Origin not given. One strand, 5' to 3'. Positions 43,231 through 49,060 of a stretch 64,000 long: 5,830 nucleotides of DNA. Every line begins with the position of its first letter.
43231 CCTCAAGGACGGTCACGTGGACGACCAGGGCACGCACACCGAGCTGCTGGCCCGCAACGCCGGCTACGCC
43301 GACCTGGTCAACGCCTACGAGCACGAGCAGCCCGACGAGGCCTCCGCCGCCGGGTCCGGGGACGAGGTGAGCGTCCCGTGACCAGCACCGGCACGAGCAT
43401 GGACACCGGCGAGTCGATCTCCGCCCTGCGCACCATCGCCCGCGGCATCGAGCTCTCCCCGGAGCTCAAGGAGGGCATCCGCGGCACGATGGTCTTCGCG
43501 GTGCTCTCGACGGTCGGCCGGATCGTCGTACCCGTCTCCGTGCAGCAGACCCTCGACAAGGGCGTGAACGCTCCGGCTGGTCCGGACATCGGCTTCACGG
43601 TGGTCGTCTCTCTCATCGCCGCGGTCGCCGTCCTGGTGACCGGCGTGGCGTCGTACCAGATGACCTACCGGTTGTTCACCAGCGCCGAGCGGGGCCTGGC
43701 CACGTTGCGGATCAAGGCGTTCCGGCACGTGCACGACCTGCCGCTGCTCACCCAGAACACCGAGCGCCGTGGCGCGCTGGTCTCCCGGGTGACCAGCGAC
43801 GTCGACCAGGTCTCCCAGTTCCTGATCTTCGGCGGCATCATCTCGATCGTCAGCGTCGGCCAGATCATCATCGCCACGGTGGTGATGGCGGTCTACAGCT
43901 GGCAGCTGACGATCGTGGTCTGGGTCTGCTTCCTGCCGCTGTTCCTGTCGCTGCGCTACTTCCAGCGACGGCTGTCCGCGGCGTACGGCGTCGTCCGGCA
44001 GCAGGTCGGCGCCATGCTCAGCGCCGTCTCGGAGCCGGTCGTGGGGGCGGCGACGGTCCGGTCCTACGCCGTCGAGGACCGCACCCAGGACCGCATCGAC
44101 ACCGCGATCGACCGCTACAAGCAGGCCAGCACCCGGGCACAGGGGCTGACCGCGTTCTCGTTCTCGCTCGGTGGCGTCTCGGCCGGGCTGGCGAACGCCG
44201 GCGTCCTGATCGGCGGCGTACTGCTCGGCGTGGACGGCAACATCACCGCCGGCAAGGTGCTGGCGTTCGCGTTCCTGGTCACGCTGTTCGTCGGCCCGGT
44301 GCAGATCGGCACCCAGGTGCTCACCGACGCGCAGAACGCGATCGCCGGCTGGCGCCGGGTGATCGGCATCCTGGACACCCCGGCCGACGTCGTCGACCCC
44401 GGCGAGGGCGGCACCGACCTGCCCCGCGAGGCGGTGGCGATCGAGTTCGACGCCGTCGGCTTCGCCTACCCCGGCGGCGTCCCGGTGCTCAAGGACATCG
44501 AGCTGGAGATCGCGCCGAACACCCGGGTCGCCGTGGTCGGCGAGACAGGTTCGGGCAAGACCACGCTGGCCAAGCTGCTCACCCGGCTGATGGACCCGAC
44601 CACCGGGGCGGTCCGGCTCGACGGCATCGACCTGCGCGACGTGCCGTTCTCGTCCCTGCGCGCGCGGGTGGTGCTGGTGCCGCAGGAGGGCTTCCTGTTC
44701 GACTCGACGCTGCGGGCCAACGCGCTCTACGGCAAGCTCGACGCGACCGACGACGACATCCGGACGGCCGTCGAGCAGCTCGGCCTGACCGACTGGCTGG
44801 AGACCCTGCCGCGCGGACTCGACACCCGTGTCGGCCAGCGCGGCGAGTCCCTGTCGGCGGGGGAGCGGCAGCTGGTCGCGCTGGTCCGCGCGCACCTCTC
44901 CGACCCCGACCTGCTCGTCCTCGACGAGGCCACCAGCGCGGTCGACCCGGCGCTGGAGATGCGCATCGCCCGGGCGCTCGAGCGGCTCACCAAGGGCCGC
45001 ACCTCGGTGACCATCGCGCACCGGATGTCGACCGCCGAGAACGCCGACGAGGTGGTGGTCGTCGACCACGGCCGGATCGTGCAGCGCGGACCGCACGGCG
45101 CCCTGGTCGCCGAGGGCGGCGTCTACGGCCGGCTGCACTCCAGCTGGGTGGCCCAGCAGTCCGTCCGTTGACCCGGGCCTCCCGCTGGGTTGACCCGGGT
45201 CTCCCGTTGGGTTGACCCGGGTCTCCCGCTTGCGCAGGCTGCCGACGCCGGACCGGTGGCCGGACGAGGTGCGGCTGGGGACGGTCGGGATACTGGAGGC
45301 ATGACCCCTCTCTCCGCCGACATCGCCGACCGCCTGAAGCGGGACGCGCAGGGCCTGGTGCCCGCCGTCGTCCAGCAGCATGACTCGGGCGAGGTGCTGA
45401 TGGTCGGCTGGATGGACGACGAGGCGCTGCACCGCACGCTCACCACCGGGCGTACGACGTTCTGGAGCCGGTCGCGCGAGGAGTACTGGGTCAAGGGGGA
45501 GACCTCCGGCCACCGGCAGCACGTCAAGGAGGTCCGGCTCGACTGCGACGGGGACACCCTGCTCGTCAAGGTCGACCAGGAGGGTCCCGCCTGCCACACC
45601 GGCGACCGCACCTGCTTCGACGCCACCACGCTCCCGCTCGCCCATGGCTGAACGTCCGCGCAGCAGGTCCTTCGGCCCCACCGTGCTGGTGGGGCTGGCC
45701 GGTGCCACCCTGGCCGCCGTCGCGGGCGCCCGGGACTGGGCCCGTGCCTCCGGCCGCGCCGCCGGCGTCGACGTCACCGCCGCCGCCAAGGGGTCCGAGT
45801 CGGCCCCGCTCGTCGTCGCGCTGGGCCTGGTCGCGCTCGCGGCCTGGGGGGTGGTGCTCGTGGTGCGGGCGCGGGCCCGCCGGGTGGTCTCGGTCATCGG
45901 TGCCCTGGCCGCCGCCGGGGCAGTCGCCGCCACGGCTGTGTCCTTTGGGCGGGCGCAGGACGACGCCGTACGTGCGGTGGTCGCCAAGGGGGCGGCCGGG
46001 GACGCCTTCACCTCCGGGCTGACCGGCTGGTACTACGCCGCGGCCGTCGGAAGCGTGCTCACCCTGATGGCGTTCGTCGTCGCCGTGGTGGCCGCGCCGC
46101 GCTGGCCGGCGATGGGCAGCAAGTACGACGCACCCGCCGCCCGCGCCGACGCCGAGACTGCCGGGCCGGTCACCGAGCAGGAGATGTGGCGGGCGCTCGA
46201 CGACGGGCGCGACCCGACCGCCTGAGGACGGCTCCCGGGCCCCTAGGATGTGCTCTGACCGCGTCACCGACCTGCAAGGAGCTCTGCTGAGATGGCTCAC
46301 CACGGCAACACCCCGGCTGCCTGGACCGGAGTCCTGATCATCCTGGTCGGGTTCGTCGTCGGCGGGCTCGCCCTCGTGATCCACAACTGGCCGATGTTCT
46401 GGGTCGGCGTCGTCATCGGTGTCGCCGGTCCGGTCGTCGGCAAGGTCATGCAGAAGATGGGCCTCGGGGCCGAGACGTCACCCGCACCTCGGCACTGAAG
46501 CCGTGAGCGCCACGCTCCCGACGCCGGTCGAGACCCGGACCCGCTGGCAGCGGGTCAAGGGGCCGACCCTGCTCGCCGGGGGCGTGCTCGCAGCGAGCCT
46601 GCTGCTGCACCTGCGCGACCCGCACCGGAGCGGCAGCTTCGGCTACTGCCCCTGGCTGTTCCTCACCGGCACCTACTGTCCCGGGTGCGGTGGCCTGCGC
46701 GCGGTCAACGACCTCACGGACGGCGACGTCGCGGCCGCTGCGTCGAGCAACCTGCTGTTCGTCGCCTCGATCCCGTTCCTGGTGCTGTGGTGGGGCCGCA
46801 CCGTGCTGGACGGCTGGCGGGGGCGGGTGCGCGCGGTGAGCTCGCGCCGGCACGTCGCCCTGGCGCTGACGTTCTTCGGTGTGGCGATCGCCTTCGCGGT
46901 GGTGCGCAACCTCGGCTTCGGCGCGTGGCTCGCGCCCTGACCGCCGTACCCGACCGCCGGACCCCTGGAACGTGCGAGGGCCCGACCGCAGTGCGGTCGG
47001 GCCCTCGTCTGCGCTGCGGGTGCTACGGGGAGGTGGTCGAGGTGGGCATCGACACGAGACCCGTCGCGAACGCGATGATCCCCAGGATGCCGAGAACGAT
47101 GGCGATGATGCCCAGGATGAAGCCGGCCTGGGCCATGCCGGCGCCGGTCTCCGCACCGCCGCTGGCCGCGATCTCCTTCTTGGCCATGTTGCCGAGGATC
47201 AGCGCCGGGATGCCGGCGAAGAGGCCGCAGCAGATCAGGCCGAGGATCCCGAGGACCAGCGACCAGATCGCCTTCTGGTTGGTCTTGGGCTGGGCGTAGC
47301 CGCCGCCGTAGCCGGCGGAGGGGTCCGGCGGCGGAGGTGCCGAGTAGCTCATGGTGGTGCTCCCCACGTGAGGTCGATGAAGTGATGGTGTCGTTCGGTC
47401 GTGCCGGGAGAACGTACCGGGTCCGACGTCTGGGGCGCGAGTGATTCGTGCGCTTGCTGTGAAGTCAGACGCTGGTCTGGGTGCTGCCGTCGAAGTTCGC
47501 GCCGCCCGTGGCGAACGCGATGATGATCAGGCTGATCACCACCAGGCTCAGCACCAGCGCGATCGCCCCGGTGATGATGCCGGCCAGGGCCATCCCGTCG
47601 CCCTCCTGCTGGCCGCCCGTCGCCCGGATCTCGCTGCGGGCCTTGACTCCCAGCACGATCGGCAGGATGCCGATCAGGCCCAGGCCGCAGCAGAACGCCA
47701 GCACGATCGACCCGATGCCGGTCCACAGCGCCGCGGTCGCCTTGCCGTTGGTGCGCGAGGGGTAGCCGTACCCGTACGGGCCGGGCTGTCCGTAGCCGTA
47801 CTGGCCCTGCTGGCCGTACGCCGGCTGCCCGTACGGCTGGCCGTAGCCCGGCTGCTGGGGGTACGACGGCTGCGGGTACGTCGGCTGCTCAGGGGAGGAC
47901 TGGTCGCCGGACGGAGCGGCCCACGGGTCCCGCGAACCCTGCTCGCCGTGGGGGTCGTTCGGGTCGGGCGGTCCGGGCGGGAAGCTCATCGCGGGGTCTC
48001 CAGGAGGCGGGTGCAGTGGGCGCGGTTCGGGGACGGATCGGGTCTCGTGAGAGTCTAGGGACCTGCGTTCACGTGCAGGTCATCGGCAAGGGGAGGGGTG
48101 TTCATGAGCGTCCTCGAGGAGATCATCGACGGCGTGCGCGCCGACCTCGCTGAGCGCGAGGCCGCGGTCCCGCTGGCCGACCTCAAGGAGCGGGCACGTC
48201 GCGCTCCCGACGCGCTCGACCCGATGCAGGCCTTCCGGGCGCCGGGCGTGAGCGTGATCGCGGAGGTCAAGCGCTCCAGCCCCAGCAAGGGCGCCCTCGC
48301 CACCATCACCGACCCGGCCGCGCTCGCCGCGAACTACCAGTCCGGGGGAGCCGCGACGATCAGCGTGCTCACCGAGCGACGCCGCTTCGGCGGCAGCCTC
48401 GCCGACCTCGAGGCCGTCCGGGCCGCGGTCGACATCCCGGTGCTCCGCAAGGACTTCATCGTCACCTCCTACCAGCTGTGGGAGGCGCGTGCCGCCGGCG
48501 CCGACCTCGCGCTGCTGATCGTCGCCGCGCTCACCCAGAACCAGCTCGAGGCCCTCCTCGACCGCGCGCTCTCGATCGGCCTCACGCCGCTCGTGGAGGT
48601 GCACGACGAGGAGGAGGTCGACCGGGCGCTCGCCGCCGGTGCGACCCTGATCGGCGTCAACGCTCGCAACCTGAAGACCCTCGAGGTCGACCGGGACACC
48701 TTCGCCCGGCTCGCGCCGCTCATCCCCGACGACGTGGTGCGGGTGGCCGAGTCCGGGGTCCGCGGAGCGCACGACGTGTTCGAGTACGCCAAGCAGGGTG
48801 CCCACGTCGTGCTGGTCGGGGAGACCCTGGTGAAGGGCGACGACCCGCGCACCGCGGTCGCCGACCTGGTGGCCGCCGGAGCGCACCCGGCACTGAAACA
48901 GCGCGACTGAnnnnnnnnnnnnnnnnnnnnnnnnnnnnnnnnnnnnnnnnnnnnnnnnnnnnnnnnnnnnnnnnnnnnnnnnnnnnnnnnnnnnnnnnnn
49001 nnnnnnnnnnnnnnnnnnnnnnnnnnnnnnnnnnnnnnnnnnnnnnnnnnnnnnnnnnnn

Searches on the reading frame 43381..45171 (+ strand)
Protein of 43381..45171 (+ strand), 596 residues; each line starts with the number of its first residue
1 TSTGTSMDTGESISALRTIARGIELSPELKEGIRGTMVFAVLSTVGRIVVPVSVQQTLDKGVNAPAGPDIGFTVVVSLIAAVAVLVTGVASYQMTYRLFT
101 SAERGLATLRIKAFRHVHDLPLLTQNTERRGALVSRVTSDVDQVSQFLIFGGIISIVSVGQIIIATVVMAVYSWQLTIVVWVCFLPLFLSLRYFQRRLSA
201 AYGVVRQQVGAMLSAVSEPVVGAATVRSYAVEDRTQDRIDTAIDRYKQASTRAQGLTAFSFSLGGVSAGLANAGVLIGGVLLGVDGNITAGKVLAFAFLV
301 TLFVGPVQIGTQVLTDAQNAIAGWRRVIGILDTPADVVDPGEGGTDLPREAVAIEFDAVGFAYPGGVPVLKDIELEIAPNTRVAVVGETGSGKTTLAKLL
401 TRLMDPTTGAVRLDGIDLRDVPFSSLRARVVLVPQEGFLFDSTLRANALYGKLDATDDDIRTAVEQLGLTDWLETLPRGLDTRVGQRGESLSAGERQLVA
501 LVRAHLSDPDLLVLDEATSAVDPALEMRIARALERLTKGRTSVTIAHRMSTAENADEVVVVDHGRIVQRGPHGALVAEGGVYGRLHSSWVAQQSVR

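Call 79: search_protein_families(library=pfam, proteins=[window:43381-45171:+], max_evalue=0.0001)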
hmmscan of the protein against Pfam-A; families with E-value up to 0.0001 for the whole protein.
window:43381-45171:+ (596 aa): 5 families
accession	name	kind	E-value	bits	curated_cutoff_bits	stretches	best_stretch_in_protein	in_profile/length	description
PF00664.28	ABC_membrane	-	3.8e-36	125.6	28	1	37-307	5-274/274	ABC transporter transmembrane region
PF00005.33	ABC_tran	-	5.4e-30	105.2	25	1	370-519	1-137/137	ABC transporter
PF02463.25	SMC_N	-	1e-05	25.5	40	0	489-562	135-212/220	RecF/RecN/SMC N terminal domain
PF06414.18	Zeta_toxin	-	8.4e-05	22.5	22.3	0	384-420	20-56/199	Zeta toxin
PF13401.12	AAA_22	-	8.8e-05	23.3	27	0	383-523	8-99/130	AAA domain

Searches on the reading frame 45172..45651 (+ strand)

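Call 18: search_protein_families(library=pfam, proteins=[window:45172-45651:+])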
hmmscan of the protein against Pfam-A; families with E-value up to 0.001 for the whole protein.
window:45172-45651:+ (159 aa): 1 family
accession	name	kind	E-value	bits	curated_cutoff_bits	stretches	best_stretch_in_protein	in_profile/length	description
PF01502.23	PRA-CH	-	1.1e-35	121.7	27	1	77-149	1-73/74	Phosphoribosyl-AMP cyclohydrolase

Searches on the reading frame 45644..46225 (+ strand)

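Call 79: search_protein_families(library=pfam, proteins=[window:45644-46225:+], max_evalue=0.0001)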
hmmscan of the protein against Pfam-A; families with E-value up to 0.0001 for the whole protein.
window:45644-46225:+ (193 aa): 1 family
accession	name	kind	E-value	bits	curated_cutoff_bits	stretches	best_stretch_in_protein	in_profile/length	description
PF09534.15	Trp_oprn_chp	-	1.5e-34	119.9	29.6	1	14-192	1-180/180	Tryptophan-associated transmembrane protein (Trp_oprn_chp)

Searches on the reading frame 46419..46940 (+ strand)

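Call 79: search_protein_families(library=pfam, proteins=[window:46419-46940:+], max_evalue=0.0001)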
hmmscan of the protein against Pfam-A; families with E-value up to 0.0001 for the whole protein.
window:46419-46940:+ (173 aa): 1 family
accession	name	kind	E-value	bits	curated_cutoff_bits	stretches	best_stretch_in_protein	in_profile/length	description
PF10825.13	DUF2752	-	3.4e-16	59.5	27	1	77-125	1-49/49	Protein of unknown function (DUF2752)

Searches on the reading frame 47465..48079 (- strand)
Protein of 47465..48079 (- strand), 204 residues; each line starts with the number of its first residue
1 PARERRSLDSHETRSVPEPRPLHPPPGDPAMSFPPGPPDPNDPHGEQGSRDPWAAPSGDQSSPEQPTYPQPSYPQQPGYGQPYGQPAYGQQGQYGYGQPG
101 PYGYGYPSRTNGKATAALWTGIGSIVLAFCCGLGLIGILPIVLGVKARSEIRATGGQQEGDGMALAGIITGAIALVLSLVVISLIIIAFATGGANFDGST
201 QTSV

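Call 18: search_protein_families(library=pfam, proteins=[window:47465-48079:-])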
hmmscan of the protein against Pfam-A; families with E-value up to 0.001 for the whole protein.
window:47465-48079:- (204 aa): 1 family
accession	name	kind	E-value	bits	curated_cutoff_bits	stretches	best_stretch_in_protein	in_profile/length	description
PF13828.11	DUF4190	-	1.6e-13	50.6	35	1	114-180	2-61/62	Domain of unknown function (DUF4190)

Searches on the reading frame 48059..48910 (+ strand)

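Call 18: search_protein_families(library=pfam, proteins=[window:48059-48910:+])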
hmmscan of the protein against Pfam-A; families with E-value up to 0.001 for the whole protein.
window:48059-48910:+ (283 aa): 1 family
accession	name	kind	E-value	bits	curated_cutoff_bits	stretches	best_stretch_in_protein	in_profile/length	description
PF00218.27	IGPS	-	5.9e-81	271.8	27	1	19-270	1-254/254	Indole-3-glycerol phosphate synthase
